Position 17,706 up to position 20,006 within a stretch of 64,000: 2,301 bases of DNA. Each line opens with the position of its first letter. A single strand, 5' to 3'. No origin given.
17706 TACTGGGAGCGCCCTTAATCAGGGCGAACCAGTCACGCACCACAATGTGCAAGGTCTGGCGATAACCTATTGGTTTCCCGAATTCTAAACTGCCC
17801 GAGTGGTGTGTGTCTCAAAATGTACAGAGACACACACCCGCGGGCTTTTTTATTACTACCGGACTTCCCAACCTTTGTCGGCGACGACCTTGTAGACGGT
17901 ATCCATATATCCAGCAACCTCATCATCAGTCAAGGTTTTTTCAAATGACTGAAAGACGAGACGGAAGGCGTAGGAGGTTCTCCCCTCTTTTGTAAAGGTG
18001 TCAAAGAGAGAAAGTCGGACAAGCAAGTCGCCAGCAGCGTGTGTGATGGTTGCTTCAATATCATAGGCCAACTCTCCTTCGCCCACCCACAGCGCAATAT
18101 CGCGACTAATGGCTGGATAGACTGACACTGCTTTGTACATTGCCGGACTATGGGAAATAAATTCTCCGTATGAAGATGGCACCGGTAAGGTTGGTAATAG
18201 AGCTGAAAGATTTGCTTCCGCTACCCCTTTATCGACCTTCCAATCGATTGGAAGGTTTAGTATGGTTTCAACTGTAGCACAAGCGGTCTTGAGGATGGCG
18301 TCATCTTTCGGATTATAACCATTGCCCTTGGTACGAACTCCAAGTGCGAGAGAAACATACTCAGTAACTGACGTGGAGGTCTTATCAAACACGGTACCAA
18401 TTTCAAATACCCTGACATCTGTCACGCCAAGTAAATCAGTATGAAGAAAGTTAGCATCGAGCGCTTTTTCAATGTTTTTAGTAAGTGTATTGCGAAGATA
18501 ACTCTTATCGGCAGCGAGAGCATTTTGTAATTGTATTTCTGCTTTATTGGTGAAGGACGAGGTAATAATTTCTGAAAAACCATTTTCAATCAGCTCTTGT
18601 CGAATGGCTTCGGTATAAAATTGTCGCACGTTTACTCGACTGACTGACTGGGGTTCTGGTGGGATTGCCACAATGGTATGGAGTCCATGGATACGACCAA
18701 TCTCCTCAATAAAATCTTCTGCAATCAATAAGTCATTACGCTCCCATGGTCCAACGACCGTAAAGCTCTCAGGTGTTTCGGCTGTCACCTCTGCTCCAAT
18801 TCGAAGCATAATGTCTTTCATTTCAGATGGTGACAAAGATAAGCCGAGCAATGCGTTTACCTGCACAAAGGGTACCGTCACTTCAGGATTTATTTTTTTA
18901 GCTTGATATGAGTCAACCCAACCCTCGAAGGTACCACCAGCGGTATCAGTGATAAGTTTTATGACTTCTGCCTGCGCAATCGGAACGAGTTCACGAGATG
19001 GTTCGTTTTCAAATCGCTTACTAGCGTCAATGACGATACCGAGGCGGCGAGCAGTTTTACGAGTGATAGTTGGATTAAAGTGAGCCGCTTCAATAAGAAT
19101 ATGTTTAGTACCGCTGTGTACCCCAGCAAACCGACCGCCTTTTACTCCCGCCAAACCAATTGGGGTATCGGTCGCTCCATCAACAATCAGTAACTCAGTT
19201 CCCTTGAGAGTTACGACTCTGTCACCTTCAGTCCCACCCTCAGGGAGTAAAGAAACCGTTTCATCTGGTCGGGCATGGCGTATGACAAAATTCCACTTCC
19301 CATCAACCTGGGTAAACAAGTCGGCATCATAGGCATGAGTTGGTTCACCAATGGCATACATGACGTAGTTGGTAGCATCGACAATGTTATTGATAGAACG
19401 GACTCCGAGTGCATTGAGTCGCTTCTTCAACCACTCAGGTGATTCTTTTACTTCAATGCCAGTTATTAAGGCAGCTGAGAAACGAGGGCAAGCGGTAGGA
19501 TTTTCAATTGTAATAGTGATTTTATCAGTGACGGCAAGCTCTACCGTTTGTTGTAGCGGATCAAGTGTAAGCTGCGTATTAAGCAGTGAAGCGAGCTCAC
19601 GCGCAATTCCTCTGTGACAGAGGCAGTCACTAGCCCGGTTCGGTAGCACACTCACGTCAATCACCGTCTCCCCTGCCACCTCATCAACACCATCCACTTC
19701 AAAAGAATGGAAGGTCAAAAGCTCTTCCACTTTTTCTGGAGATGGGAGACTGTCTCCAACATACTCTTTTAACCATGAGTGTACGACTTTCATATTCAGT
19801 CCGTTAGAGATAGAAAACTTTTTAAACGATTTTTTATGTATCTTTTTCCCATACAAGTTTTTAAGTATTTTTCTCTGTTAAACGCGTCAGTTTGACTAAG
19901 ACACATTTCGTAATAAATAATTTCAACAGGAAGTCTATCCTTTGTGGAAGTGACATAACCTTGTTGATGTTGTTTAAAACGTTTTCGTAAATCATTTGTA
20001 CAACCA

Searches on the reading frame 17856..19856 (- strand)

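Call 42: search_protein_families(library=pfam, proteins=[window:17856-19856:-], max_evalue=0.01)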
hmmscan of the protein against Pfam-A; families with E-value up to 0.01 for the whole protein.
window:17856-19856:- (666 aa): 4 families
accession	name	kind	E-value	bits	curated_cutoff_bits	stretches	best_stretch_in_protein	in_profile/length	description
PF03483.22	B3_4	-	1.1e-44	152.6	29.3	1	122-307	1-174/174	B3/4 domain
PF03147.19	FDX-ACB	-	1.7e-18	67.3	31.1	1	578-665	1-93/94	Ferredoxin-fold anticodon binding domain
PF03484.21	B5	-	1e-15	58.1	28.6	1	327-391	2-66/67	tRNA synthetase B5 domain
PF17759.6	tRNA_synthFbeta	-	4.4e-12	46.4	22.4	1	402-511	9-129/214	Phenylalanyl tRNA synthetase beta chain CLM domain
